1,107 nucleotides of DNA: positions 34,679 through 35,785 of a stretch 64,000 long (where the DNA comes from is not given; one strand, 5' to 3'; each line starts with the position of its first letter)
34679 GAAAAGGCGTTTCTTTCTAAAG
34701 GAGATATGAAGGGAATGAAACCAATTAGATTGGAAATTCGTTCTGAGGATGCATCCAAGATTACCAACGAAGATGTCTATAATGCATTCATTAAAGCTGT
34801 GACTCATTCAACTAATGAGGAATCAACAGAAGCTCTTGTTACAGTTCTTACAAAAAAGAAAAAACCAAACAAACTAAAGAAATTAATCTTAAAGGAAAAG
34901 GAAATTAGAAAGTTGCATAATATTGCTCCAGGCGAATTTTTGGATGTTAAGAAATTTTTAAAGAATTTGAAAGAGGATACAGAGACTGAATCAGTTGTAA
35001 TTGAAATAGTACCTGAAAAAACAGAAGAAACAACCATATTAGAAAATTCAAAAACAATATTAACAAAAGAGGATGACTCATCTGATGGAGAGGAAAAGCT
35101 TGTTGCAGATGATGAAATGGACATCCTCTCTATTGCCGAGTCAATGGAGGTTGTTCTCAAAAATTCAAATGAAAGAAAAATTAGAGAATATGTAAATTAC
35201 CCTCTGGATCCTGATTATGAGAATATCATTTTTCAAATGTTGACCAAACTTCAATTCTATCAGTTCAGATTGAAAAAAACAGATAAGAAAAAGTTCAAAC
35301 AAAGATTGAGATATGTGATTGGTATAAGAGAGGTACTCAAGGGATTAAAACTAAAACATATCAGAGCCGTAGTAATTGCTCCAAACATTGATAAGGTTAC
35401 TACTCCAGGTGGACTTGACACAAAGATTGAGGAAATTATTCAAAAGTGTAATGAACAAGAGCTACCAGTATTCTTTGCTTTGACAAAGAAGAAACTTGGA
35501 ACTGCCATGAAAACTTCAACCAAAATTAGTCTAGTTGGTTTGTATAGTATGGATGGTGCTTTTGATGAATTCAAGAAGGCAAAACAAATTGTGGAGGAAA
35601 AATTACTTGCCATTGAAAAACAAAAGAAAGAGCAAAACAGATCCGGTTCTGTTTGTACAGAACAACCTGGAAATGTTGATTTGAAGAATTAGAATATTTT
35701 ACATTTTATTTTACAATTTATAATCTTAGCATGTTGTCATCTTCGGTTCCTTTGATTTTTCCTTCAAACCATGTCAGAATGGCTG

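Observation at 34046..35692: Putative SECIS-binding protein 2: implies a selenocysteine-incorporation system in this organism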

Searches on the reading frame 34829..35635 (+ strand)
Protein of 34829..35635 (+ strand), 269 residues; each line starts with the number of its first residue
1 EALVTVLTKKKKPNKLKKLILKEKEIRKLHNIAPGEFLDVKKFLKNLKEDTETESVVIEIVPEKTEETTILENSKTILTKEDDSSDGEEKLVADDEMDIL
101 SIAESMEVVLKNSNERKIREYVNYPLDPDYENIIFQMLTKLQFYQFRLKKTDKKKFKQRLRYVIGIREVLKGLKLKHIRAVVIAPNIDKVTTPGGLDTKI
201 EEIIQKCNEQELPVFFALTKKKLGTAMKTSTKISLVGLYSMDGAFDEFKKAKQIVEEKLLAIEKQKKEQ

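Call 55: find_homologous_proteins(query=window:34829-35635:+, max_evalue=0.00001)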
Query window:34829-35635:+: 1630 candidates shared short words with the query, none scored E <= 0.00001.
